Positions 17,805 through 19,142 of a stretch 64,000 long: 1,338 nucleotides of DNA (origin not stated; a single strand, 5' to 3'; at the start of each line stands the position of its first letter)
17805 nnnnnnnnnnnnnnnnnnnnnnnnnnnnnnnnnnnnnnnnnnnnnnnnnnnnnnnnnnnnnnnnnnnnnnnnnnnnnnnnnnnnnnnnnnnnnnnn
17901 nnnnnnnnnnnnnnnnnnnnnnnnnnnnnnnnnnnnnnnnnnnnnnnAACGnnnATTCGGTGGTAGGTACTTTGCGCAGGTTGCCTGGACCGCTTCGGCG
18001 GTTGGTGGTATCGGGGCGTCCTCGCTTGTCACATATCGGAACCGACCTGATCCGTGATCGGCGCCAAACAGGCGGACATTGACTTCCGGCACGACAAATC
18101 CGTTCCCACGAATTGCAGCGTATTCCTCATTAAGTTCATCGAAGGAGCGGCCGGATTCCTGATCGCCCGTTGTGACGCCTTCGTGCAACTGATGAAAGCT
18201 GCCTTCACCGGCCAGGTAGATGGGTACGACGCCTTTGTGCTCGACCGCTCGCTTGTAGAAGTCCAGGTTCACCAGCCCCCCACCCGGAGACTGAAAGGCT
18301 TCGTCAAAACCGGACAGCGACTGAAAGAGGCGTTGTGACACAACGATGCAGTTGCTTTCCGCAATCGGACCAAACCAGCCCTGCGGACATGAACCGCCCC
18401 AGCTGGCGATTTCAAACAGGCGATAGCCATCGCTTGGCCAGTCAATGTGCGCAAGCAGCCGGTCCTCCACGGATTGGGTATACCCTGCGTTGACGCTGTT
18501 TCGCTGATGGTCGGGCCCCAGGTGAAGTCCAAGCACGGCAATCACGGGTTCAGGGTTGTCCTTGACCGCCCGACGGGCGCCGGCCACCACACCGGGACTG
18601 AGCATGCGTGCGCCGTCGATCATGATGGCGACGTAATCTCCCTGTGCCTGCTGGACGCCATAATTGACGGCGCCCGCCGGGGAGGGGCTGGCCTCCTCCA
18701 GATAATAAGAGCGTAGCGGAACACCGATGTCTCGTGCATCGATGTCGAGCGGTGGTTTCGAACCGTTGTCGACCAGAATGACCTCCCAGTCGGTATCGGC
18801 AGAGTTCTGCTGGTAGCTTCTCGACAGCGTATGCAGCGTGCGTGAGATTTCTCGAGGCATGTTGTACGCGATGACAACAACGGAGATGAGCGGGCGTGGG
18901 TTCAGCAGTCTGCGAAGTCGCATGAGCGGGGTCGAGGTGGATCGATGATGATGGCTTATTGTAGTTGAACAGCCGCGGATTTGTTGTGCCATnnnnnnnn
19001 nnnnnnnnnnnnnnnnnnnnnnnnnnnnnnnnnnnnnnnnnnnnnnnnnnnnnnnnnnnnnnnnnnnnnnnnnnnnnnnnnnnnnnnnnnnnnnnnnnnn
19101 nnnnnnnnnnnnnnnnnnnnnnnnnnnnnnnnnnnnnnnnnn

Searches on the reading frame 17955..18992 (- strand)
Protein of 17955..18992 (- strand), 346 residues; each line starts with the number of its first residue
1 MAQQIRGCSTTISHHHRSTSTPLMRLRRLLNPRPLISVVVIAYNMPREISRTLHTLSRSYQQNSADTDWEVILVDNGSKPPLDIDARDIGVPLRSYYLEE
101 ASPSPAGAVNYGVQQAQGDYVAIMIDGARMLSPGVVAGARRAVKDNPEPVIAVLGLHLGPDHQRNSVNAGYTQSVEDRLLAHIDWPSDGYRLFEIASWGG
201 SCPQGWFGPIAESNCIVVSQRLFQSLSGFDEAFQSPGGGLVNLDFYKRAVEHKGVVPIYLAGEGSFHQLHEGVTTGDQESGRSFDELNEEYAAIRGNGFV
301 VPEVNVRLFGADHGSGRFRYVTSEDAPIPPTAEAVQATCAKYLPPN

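Call 4: search_protein_families(library=pfam, proteins=[window:17955-18992:-], max_evalue=1)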
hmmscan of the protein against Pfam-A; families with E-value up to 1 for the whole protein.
window:17955-18992:- (346 aa): 2 families
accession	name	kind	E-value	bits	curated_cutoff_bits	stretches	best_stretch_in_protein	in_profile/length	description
PF00535.33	Glycos_transf_2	-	1.5e-11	45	23.3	1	37-124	1-85/168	Glycosyl transferase family 2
PF10111.15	Glyco_tranf_2_2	-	1.4e-05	25.1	27.3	1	60-238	20-190/276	Glycosyltransferase like family 2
